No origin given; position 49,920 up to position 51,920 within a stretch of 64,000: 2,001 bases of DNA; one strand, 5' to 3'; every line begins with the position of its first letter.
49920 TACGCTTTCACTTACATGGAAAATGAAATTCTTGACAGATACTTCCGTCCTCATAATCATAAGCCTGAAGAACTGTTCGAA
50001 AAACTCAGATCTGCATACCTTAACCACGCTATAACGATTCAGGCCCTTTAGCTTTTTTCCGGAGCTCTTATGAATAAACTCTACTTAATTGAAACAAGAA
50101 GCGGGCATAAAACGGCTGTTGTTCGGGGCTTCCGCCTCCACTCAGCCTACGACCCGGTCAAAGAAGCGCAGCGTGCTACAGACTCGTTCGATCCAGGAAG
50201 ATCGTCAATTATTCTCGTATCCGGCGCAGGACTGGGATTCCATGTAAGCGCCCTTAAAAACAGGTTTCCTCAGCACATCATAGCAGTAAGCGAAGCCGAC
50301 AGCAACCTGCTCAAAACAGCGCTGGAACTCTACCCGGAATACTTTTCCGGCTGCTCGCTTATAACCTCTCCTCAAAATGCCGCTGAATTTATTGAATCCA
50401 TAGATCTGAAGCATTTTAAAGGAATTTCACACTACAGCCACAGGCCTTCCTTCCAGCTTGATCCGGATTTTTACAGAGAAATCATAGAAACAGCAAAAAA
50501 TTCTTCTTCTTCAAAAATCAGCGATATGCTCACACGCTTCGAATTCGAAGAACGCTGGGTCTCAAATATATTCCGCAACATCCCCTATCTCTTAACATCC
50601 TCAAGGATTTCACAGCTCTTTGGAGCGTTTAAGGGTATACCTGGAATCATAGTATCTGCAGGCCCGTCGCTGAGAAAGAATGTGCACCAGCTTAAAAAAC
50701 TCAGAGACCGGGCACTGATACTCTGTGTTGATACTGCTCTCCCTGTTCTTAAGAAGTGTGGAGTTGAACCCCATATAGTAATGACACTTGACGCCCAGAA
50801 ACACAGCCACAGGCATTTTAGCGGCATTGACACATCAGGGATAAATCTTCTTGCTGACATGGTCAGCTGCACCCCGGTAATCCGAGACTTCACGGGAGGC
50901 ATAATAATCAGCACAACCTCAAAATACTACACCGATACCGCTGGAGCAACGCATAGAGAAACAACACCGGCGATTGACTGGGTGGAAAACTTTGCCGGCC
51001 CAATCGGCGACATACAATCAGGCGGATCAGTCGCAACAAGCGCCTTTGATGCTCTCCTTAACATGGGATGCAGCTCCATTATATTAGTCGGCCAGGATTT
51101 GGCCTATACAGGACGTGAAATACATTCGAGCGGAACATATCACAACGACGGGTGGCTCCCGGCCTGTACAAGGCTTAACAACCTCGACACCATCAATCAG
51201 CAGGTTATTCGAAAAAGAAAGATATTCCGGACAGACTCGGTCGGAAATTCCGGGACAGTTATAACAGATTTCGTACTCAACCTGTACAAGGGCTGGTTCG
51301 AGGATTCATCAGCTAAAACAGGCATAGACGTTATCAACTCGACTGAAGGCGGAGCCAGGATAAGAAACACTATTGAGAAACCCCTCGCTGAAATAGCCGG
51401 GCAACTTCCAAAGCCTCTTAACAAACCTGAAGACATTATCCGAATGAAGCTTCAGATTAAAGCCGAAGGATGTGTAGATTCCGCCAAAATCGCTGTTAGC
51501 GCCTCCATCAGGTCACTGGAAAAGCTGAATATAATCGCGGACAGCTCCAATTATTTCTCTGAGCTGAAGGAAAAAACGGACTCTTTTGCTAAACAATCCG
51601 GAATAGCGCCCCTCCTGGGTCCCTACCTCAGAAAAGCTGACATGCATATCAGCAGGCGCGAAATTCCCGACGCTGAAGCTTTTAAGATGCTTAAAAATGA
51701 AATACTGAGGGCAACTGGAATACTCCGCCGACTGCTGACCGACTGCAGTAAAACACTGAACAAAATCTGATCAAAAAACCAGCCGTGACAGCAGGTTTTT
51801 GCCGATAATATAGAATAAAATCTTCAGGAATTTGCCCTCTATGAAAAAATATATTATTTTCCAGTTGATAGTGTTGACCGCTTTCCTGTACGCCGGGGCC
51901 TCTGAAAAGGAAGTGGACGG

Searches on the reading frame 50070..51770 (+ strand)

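Call 19: search_protein_families(library=ncbifam, proteins=[window:50070-51770:+], max_evalue=0.00001)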
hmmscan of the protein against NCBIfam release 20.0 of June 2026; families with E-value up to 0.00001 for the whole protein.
window:50070-51770:+ (566 aa): 1 family
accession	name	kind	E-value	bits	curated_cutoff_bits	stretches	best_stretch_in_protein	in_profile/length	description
NF050051.1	FlagModPseD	domain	2e-30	106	670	1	164-487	200-507/640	flagellin modification protein PseD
